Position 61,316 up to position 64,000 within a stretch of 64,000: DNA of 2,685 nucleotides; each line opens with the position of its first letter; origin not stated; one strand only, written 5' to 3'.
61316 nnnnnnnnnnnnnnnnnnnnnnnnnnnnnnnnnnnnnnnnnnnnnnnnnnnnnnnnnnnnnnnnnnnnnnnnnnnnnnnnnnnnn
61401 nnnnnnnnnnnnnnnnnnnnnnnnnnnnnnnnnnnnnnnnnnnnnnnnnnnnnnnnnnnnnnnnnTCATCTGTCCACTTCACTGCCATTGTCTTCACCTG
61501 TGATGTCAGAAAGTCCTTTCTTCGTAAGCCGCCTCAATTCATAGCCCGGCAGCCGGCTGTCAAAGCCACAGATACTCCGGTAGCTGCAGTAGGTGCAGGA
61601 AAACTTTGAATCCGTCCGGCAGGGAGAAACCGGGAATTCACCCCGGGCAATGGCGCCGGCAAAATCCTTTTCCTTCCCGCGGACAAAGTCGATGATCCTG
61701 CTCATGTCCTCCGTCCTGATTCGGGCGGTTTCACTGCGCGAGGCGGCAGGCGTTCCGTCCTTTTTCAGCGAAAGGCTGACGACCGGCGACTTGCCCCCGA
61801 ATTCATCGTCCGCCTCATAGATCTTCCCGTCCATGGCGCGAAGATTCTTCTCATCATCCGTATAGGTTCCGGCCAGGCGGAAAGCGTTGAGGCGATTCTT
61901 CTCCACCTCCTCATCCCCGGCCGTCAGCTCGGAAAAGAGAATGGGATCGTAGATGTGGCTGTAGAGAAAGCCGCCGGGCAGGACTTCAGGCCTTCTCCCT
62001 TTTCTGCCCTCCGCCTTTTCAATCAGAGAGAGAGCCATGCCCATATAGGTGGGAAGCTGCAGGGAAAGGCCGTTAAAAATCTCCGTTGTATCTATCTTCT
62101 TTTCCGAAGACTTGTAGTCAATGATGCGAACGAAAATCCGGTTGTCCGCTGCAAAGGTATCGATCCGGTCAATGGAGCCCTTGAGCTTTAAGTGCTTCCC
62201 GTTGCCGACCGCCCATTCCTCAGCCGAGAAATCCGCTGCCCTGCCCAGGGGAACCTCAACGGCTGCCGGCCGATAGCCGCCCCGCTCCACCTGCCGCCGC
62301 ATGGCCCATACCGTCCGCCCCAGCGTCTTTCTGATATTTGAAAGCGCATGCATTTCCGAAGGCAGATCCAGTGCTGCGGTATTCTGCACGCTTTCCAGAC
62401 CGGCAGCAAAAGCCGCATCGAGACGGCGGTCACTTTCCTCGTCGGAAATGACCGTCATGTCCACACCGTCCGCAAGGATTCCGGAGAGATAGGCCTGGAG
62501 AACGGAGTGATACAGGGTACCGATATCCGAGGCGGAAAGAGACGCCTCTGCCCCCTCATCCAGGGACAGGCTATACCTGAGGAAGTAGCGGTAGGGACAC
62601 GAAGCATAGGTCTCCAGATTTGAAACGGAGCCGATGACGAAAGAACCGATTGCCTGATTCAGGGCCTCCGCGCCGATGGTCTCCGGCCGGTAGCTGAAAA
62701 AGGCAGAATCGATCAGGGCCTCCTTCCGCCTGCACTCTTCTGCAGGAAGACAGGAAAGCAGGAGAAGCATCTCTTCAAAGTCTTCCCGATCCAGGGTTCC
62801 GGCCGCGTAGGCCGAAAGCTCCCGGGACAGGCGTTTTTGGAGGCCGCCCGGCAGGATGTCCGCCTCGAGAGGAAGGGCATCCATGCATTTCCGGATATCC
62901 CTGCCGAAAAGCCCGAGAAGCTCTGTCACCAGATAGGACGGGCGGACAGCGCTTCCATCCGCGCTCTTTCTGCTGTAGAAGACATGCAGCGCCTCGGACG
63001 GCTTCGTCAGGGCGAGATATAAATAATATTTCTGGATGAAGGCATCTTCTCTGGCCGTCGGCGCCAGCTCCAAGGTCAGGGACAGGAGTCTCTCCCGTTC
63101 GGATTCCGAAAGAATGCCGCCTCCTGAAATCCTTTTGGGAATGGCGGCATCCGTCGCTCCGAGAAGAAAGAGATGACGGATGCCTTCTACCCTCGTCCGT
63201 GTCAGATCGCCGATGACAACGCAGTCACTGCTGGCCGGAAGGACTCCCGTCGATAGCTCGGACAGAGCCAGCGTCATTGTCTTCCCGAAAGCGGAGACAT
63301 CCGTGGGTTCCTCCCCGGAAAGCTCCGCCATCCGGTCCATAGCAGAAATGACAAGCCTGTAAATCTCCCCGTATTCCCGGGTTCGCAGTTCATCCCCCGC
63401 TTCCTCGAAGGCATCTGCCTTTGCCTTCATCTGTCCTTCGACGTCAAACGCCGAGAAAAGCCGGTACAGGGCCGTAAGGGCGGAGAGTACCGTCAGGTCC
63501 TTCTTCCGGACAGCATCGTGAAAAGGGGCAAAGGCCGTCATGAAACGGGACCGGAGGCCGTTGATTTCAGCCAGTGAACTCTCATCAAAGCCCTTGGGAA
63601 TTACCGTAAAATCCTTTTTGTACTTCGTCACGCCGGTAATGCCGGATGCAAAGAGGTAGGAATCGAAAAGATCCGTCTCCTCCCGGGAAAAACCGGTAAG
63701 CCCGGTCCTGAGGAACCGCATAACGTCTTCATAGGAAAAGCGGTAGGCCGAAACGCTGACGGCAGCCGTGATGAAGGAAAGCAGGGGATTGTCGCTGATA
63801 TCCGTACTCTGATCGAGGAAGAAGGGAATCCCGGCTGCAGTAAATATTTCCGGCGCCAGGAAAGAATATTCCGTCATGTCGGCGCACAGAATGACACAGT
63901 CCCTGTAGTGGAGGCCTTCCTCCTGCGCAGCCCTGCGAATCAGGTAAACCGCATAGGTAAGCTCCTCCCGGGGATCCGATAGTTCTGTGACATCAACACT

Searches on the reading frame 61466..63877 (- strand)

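Call 96: search_protein_families(library=pfam, proteins=[window:61466-63877:-], max_evalue=0.000001)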
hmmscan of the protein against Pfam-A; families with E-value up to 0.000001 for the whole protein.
window:61466-63877:- (803 aa): 1 family
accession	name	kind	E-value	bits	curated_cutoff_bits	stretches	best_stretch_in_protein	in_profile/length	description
PF12705.13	PDDEXK_1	-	2.7e-38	132.8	22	1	417-770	3-246/247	PD-(D/E)XK nuclease superfamily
